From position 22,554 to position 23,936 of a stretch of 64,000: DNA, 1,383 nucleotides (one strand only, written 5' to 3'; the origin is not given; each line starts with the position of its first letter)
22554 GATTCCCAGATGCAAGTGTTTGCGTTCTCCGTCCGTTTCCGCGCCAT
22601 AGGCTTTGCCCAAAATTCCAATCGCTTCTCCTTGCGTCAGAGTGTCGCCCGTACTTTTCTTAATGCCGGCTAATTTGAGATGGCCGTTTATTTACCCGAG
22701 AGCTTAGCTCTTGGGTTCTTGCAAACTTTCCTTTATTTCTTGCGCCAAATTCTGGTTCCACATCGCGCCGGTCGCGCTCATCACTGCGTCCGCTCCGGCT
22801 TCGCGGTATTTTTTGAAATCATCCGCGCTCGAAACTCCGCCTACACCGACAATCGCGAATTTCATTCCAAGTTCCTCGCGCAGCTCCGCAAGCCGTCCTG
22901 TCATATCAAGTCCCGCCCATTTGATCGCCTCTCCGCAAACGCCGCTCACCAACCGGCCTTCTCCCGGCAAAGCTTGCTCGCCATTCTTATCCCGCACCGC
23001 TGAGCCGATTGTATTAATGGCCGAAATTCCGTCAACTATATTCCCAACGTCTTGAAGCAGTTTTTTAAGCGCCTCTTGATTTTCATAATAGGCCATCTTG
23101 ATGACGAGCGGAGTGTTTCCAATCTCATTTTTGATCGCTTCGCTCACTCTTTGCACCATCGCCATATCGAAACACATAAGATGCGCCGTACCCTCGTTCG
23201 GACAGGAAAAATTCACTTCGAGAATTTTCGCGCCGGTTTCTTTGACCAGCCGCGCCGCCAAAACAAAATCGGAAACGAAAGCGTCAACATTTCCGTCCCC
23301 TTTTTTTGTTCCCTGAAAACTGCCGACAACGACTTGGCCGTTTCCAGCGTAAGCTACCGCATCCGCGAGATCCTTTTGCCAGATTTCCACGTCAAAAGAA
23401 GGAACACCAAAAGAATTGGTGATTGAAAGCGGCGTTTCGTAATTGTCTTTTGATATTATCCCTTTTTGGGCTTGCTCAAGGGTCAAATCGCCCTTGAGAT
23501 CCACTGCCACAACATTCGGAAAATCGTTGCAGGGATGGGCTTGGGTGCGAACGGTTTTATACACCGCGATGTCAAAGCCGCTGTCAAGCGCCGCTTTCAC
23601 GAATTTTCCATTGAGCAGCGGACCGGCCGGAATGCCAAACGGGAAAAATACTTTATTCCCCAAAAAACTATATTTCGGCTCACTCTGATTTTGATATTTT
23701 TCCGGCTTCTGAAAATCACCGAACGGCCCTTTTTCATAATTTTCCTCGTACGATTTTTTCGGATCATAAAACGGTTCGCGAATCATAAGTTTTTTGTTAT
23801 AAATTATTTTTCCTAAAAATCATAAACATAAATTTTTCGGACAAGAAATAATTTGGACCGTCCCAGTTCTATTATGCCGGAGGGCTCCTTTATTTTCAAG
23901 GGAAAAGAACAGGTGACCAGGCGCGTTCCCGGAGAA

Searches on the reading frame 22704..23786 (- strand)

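Call 19: search_protein_families(library=ncbifam, proteins=[window:22704-23786:-], max_evalue=1e-10)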
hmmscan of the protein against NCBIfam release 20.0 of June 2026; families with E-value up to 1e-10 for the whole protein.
window:22704-23786:- (360 aa): 9 families
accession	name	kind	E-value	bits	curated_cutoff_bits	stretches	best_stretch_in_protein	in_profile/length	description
NF005574.0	PRK07259.1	equivalog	1.1e-20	73.8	269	1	105-357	51-285/304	dihydroorotate dehydrogenase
NF006183.0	PRK08318.1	equivalog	2.7e-18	65.9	335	1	177-343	118-287/422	NAD-dependent dihydropyrimidine dehydrogenase subunit PreA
TIGR01037.2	pyrD_sub1_fam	subfamily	2.2e-17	63.1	270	1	117-356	59-281/300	dihydroorotate dehydrogenase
NF003651.0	PRK05286.2-4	equivalog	3.4e-15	55.5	448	1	165-345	166-345/377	quinone-dependent dihydroorotate dehydrogenase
NF003648.0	PRK05286.2-1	equivalog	8.5e-15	54.5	433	1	152-355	140-336/360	quinone-dependent dihydroorotate dehydrogenase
NF003652.0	PRK05286.2-5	equivalog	1.9e-14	53.6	267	1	124-356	117-341/353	quinone-dependent dihydroorotate dehydrogenase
NF041011.1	dihydoor_dh_Arch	equivalog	9.7e-13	47.8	330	1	172-356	98-270/289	dihydroorotate dehydrogenase PyrD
TIGR01036.1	pyrD_sub2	equivalog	1.6e-12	46.8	200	0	122-356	110-336/356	dihydroorotate dehydrogenase (quinone)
NF002702.0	PRK02506.1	equivalog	3.6e-11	42.8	301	1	116-339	61-273/313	dihydroorotate oxidase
